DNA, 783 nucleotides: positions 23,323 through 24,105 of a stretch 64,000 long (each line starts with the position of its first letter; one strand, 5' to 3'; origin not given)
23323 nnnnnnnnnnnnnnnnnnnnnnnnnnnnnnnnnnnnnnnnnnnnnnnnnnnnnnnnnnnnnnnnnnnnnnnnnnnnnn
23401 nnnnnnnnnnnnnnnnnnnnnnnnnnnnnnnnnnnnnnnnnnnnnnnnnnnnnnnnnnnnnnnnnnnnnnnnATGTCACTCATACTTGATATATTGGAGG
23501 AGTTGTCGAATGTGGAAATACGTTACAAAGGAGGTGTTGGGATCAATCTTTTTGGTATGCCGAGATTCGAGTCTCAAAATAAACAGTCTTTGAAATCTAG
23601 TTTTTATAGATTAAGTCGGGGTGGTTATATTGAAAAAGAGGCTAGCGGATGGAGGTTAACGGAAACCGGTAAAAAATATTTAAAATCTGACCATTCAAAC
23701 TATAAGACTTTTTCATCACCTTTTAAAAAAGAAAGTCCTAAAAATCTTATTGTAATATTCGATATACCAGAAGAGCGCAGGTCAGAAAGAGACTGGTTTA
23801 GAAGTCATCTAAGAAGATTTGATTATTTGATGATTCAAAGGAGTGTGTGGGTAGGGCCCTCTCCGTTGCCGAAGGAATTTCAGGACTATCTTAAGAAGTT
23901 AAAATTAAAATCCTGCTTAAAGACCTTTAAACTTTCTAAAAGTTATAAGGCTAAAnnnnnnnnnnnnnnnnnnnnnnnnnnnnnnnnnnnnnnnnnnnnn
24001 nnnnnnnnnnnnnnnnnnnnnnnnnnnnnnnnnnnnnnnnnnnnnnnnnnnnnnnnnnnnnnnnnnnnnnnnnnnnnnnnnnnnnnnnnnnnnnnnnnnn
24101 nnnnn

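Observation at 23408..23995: wHTH protein with a Cas2-like motif, bracketed by twin 42-44-bp perfect palindromes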

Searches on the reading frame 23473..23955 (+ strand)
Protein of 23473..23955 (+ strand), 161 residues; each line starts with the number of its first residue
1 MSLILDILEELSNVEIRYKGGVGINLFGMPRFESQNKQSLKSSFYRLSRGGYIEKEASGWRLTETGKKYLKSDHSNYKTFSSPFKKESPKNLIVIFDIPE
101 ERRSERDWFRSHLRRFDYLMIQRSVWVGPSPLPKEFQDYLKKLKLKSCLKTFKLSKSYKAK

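Call 3: search_protein_families(library=pfam, proteins=[window:23473-23955:+], max_evalue=10)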
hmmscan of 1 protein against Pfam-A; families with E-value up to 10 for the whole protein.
window:23473-23955:+ (161 aa): 3 families
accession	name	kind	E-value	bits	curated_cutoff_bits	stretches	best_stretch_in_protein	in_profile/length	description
PF20803.2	PaaX_M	-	2.2e-15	56.9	24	1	93-155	10-72/83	PaaX protein central Cas2-like domain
PF09827.14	CRISPR_Cas2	-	2.8e-05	24.6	23.8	1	92-144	3-51/74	CRISPR associated protein Cas2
PF05096.18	Glu_cyclase_2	-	0.24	11.2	22.3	1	38-85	104-151/249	Glutamine cyclotransferase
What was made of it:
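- On PaaX (TIGR02277 equivalog): PF20803 at E 2.2e-15, 56.9 bits against a cut-off of 24 (call 3). No PaaX_C hit appears (call 3).
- Checked: CRISPR_Cas2 PF09827 scores 24.6 bits against a gathering cut-off of 23.8 (call 3).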

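Call 4: search_protein_families(library=ncbifam, proteins=[window:23473-23955:+], max_evalue=10)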
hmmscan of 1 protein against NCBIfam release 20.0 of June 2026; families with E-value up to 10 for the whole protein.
window:23473-23955:+ (161 aa): 5 families
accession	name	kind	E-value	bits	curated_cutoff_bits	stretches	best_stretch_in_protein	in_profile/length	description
TIGR02277.1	PaaX_trns_reg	equivalog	4.8e-08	32.9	264.55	1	36-153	33-150/279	phenylacetic acid degradation operon negative regulatory protein PaaX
TIGR01573.1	cas2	equivalog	7.3e-05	23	24.5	1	92-128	3-40/96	CRISPR-associated endonuclease Cas2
TIGR03433.1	padR_acidobact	paralog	0.076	13.1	101.8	1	55-82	66-93/101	PadR family transcriptional regulator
NF033892.1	XcbB_CpsF_sero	subfamily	0.08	12.2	125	1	70-125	54-110/291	XcbB/CpsF family capsular polysaccharide biosynthesis protein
NF053610.1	Sso10a_fam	subfamily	0.26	11.4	60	1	46-70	40-64/64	Sso10a family chromatin protein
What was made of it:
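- On PaaX (TIGR02277 equivalog): TIGR02277 aligns residues 36-153 to model positions 33-150 (call 4). The score is 32.9 bits against a cut-off of 264.55 (call 4).
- On Cas2 (CRISPR adaptation): TIGR01573 scores 23.0 against 24.5 (calls 3, 4).
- On REP/RAYT system: Only PaaX_M and Cas2 domains were found (calls 3, 4).
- Closest known: PaaX, the phenylacetyl-CoA-responsive repressor of the paa operons. Different: It scores 32.9 bits against an equivalog cut-off of 264.55 (call 4).
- Closest known: Cas2, the CRISPR adaptation protein, and its standalone relative VapD. Different: TIGR01573 is below its cut-off (23.0 against 24.5) (calls 3, 4).
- TIGR02277 PaaX is collinear over residues 36-153 (calls 3, 4).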

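Call 10: find_homologous_proteins(query=window:23473-23955:+)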
Query window:23473-23955:+ (161 aa): 1105 proteins with E <= 0.001 among 1122 candidates; the best 120 are listed.
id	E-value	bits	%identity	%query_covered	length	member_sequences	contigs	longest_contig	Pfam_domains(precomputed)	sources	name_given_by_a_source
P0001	4.3e-101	353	100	100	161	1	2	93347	PF20803.3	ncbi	ncbi:MAG: hypothetical protein V4469_02390 [Patescibacteria group bacterium]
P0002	3.7e-67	243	66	100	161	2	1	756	PF20803.3,PF09827.15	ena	-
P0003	7.1e-56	206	58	100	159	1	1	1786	PF20803.3,PF09827.15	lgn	-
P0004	3.0e-55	204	55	98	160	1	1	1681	PF20803.3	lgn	-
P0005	3.1e-52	195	55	99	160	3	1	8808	PF20803.3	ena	-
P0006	5.8e-52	194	56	98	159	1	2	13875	PF20803.3,PF09827.15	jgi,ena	-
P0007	6.4e-52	194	54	98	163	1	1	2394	PF20803.3,PF09827.15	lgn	-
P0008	1.5e-51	192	54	99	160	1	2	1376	PF20803.3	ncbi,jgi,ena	-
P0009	3.3e-51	191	54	98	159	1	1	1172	PF20803.3,PF09827.15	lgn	-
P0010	3.6e-51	191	58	98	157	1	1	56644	PF20803.3,PF09827.15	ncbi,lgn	-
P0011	7.2e-51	190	55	99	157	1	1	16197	PF20803.3,PF09827.15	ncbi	-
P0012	1.5e-50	189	53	100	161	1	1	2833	PF20803.3,PF09827.15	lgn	-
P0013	1.9e-50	189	52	100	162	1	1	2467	PF20803.3,PF09827.15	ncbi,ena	-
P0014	2.2e-50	189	50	99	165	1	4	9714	PF20803.3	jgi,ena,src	-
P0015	2.6e-50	188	53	99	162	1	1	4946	PF20803.3,PF09827.15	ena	-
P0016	3.6e-50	188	55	99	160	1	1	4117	PF20803.3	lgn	-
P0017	4.0e-50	188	55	99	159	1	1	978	PF20803.3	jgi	jgi:DNA-binding transcriptional regulator PaaX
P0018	4.6e-50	188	54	100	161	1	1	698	PF20803.3,PF09827.15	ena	-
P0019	6.6e-50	187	53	100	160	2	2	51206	PF20803.3,PF09827.15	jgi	jgi:CRISPR-associated endonuclease Cas2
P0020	1.5e-49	186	53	100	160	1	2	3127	PF20803.3,PF09827.15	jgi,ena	-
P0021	2.2e-49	185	55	98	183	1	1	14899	PF20803.3,PF09827.15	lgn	-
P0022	2.8e-49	185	53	100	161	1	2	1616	PF20803.3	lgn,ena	-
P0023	2.9e-49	185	53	100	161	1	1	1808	PF20803.3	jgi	jgi:DNA-binding transcriptional regulator PaaX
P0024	3.2e-49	185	52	100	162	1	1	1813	PF20803.3,PF09827.15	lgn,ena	-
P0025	3.6e-49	185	55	100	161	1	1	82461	PF20803.3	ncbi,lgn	-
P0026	3.9e-49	185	57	98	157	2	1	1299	PF20803.3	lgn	-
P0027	3.9e-49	185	53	99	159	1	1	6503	PF20803.3,PF09827.15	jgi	jgi:CRISPR-associated endonuclease Cas2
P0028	4.6e-49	184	54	98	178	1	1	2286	PF20803.3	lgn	-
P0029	5.7e-49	184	55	92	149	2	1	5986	PF20803.3,PF09827.15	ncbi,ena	-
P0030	6.0e-49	184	55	99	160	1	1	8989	PF20803.3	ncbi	-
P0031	7.0e-49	184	52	99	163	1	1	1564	PF20803.3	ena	-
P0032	8.6e-49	183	52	99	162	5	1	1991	PF20803.3,PF09827.15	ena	-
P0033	1.0e-48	183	53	99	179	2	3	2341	PF20803.3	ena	-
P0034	1.5e-48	183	53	99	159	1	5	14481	PF20803.3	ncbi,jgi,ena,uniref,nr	ncbi:MAG: hypothetical protein US50_C0059G0010 [Candidatus Nomurabacteria bacterium GW2011_GWB1_37_5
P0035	1.6e-48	183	52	99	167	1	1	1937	PF20803.3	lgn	-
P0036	1.7e-48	182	51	99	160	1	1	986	PF20803.3,PF09827.15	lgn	-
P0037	2.7e-48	182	54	99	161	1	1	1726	PF20803.3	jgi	jgi:CRISPR-associated endonuclease Cas2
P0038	2.8e-48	182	52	100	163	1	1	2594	PF20803.3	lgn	-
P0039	3.2e-48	182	52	99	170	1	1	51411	PF20803.3,PF09827.15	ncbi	-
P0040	3.6e-48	181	54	98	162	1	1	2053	PF20803.3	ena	-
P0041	3.9e-48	181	54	97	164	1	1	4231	PF20803.3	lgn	-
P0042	4.0e-48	181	50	99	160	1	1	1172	PF20803.3,PF09827.15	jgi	jgi:CRISPR-associated endonuclease Cas2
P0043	5.4e-48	181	54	96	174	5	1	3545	PF20803.3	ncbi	-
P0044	6.7e-48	181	53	98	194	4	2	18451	PF20803.3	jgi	jgi:hypothetical protein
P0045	7.2e-48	180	56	88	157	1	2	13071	PF20803.3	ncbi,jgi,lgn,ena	-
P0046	8.1e-48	180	53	98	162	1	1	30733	PF20803.3,PF09827.15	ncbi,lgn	-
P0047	9.7e-48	180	51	99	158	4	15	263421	PF20803.3,PF09827.15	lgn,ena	-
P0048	1.0e-47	180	52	99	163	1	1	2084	PF20803.3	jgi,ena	-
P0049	1.1e-47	180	51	99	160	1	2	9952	PF20803.3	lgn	-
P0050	1.1e-47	180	54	99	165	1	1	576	PF20803.3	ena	-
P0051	1.4e-47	180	54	98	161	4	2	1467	PF20803.3,PF09827.15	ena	-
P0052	1.4e-47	179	51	100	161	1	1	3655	PF20803.3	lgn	-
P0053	1.4e-47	179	54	98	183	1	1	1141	PF20803.3,PF09827.15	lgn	-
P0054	1.5e-47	179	49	98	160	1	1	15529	PF20803.3,PF09827.15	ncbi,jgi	-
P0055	1.6e-47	179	51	99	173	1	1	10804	PF20803.3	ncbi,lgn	-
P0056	2.4e-47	179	54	95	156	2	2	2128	PF20803.3,PF09827.15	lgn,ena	-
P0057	2.4e-47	179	49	98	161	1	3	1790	PF20803.3,PF09827.15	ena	-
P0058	2.6e-47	179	51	99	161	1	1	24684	PF20803.3,PF09827.15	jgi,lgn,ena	-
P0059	3.3e-47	178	53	96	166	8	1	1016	PF20803.3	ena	-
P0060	3.6e-47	178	49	99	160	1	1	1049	PF20803.3,PF09827.15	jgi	jgi:CRISPR-associated endonuclease Cas2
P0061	3.6e-47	178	53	100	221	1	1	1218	PF20803.3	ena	-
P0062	4.1e-47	178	54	96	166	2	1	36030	PF20803.3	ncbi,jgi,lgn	ncbi:MAG: CRISPR-associated endonuclease Cas2 [Candidatus Paceibacterota bacterium]|jgi:DNA-binding 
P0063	4.3e-47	178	51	100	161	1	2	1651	PF20803.3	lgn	-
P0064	4.3e-47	178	53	98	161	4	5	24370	PF20803.3,PF09827.15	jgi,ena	-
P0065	4.4e-47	178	52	98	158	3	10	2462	PF20803.3,PF09827.15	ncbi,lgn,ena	ncbi:MAG: hypothetical protein AAB863_02825 [Patescibacteria group bacterium]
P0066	4.4e-47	178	54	99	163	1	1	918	PF20803.3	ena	-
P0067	4.6e-47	178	53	96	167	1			PF20803.3,PF09827.15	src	-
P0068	5.0e-47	178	51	98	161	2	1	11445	PF20803.3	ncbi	ncbi:MAG: hypothetical protein AAB913_02555 [Patescibacteria group bacterium]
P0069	5.7e-47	177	56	92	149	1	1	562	PF20803.3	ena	-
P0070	5.9e-47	177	53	98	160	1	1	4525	PF20803.3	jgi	jgi:DNA-binding transcriptional regulator PaaX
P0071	6.0e-47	177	51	98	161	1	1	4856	PF20803.3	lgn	-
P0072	6.6e-47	177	51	98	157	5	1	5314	PF20803.3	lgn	-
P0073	6.8e-47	177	53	100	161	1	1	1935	PF20803.3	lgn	-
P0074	7.0e-47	177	51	98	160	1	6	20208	PF20803.3,PF09827.15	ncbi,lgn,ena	-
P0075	7.1e-47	177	52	98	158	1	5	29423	PF20803.3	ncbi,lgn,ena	-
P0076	7.3e-47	177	51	99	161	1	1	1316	PF20803.3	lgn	-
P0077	7.3e-47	177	53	94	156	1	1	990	PF20803.3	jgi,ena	-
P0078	7.6e-47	177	56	90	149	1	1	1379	PF20803.3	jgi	jgi:CRISPR-associated endonuclease Cas2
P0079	7.9e-47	177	54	99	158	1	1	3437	PF20803.3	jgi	-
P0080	8.6e-47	177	54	98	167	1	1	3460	PF20803.3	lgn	-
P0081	9.5e-47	177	54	98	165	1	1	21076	PF20803.3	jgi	-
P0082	1.0e-46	177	52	100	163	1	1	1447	PF20803.3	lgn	-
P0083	1.0e-46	177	51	98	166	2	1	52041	PF20803.3,PF09827.15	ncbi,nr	ncbi:MAG: hypothetical protein NT068_04215 [Candidatus Nomurabacteria bacterium]|nr:hypothetical pro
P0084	1.1e-46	177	53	98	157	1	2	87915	PF20803.3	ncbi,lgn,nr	ncbi:MAG: CRISPR-associated endonuclease Cas2 [Candidatus Nomurabacteria bacterium]|nr:CRISPR-associ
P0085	1.1e-46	177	54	96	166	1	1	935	PF20803.3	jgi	jgi:DNA-binding transcriptional regulator PaaX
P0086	1.1e-46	177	52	99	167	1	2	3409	PF20803.3,PF09827.15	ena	-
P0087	1.2e-46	176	48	99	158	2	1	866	PF20803.3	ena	-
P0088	1.3e-46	176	52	99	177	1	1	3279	PF20803.3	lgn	-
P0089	1.3e-46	176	51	100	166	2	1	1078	PF20803.3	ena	-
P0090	1.4e-46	176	52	98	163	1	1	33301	PF20803.3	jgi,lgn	jgi:DNA-binding transcriptional regulator PaaX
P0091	1.5e-46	176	52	98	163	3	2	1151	PF20803.3,PF09827.15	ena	-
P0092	1.6e-46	176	52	100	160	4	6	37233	PF20803.3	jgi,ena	-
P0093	1.6e-46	176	51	98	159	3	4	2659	PF20803.3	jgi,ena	-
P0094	1.6e-46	176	53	96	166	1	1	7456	PF20803.3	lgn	-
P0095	1.7e-46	176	51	100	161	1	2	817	PF20803.3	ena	-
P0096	1.7e-46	176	51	98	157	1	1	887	PF20803.3,PF09827.15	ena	-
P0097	1.8e-46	176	50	100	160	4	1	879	PF20803.3,PF09827.15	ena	-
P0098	1.8e-46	176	51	100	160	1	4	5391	PF20803.3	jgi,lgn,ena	jgi:DNA-binding transcriptional regulator PaaX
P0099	1.8e-46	176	54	98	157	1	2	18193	PF20803.3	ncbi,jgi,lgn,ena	-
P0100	1.9e-46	176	51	96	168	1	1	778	PF20803.3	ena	-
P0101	1.9e-46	176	50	98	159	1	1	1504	PF20803.3,PF09827.15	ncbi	-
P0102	1.9e-46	176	54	96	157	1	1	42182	PF20803.3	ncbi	-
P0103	2.0e-46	176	51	100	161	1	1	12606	PF20803.3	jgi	-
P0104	2.0e-46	176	49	98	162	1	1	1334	PF20803.3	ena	-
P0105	2.1e-46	176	52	99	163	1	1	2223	PF20803.3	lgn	-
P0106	2.2e-46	176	50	99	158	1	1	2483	PF20803.3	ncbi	-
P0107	2.2e-46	176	50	98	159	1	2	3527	PF20803.3,PF09827.15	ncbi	-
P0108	2.3e-46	176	52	99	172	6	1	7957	PF20803.3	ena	-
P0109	2.3e-46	176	52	100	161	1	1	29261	PF20803.3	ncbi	ncbi:MAG: hypothetical protein V1484_02320 [bacterium]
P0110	2.5e-46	175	52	100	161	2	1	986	PF20803.3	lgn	-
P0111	2.5e-46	175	52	98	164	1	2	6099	PF20803.3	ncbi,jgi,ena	-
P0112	2.6e-46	175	49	99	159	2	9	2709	PF20803.3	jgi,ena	-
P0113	2.7e-46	175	51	100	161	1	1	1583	PF20803.3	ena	-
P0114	2.7e-46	175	53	99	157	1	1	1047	PF20803.3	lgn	-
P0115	2.8e-46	175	50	98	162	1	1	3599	PF21715.4,PF20803.3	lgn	-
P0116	2.9e-46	175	50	100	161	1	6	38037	PF20803.3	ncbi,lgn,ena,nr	ncbi:MAG: CRISPR-associated endonuclease Cas2 [Candidatus Pacebacteria bacterium]|nr:CRISPR-associat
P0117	3.6e-46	175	51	100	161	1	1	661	PF20803.3,PF09827.15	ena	-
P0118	4.0e-46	175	55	90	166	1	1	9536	PF20803.3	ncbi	-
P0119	4.0e-46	175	51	100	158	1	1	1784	PF20803.3,PF09827.15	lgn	-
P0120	4.4e-46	175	52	99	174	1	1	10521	PF20803.3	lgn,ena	-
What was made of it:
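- Closest known: Cas2, the CRISPR adaptation protein, and its standalone relative VapD. Different: Database annotations of homologues as 'CRISPR-associated endonuclease Cas2' (call 10) are therefore misleading.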

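Call 14: find_related_loci(query=A1, collection=genome_contigs, flank=4000)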
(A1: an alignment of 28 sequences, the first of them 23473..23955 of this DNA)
Query A1 (161 aa) in genome_contigs; peptide patterns used: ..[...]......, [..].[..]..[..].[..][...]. (x = any residue, [..] = any of these).
436 stretches matched a pattern; 372 encode a relative of the query (tblastn E <= 1e-3); the best 80 are kept; 80 distinct loci.
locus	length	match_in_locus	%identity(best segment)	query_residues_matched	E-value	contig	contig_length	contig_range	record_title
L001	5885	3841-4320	54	1-161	3e-56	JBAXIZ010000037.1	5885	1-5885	MAG: bacterium isolate ELA362 MAG362_37, whole genome shotgun sequence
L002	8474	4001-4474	52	1-159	8e-55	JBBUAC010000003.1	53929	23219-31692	MAG: Patescibacteria group bacterium isolate H52-bin012_1 H52_bin012_1_000000000003, whole genome shotgun sequence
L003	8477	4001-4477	56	1-159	1e-54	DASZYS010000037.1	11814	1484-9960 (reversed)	MAG TPA_asm: Candidatus Paceibacterota bacterium isolate SMAG_U6216 k141_102890, whole genome shotgun sequence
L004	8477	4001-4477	50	1-160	1e-54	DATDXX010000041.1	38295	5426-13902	MAG TPA_asm: Candidatus Paceibacterota bacterium isolate SMAG_U8150 k141_1194662, whole genome shotgun sequence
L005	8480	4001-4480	52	1-161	2e-54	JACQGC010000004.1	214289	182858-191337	MAG: Candidatus Nomurabacteria bacterium isolate NC_groundwater_1063_Pr2_B-0.1um_42_14 rattlesnake_spring_18_scaffold_21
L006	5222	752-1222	54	1-158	4e-54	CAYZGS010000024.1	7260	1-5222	MAG TPA_asm: uncultured Candidatus Saccharibacteria bacterium isolate SRP062349_co1_62 genome assembly, contig: NODE_297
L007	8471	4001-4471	53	1-158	1e-53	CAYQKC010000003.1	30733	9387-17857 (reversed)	MAG TPA_asm: uncultured Candidatus Saccharibacteria bacterium isolate SRP093762_co1_171 genome assembly, contig: NODE_89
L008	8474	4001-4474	53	1-159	1e-53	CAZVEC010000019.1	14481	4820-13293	MAG TPA_asm: uncultured Candidatus Saccharibacteria bacterium isolate SRP050083_co2_123 genome assembly, contig: NODE_30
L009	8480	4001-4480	51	1-161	7e-54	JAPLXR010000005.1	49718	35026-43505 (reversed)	MAG: Candidatus Nomurabacteria bacterium isolate LacPavin_0818_WC55_MAG_33_13 LacPavin_0818_WC55_scaffold_102935, whole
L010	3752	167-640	55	1-159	2e-53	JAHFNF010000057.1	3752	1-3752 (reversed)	MAG: Candidatus Nomurabacteria bacterium isolate nzgw474 NODE_22351_length_3753_cov_3.115639, whole genome shotgun seque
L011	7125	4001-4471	51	1-158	4e-53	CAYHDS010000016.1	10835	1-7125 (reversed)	MAG TPA_asm: uncultured Candidatus Saccharibacteria bacterium isolate ERP119705_co10_85 genome assembly, contig: NODE_49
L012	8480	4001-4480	51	1-161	6e-53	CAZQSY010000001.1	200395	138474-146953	MAG TPA_asm: uncultured Candidatus Saccharibacteria bacterium isolate SRP329715_co1_6 genome assembly, contig: NODE_43_l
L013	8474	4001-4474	52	1-159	7e-53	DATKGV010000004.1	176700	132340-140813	MAG TPA_asm: Candidatus Paceibacterota bacterium isolate SMAG_U14560 k141_46071, whole genome shotgun sequence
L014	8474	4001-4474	51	2-159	4e-53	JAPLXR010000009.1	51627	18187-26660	MAG: Candidatus Nomurabacteria bacterium isolate LacPavin_0818_WC55_MAG_33_13 LacPavin_0818_WC55_scaffold_246344, whole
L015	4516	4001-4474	53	1-159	4e-53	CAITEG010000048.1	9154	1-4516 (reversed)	uncultured bacterium isolate AM-2014_bin-3045 genome assembly, contig: bin-3045:48/70, whole genome shotgun sequence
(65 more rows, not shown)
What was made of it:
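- Several paralogues occur per genome (call 14).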

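Call 19: predict_structure(alignment_id=A1)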
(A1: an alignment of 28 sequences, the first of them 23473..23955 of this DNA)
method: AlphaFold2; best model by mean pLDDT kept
length: 161 residues; sequences in the alignment: 28
mean_pLDDT: 79.8   pTM: 0.54
mean pLDDT of the five models: 79.8, 79.8, 79.5, 79.4, 77.7
residues with pLDDT >= 90: 43; 70-90: 89; 50-70: 22; < 50: 7
segments of 3 or more residues with pLDDT < 50: 17-23
pLDDT, mean of each block of 10 residues (from residue 1): 73 55 54 75 81 76 78 67 88 92 86 92 92 90 90 88 64
secondary structure, 60 per line:
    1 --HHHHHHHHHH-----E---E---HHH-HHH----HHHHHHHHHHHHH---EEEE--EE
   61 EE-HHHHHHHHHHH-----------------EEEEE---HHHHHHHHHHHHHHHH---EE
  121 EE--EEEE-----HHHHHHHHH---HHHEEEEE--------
elements in order: H3-12 H37-49 E53-56 E59-62 H64-74 E92-96 H100-115 E119-122 E125-128 H134-142 E149-153
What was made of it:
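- Checked: The AF2 model (pLDDT 79.8) shows a wHTH followed by a beta-alpha-beta-beta-alpha-beta fold (call 19).
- The AF2 fold is wHTH plus beta-alpha-beta-beta-alpha-beta (call 19).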
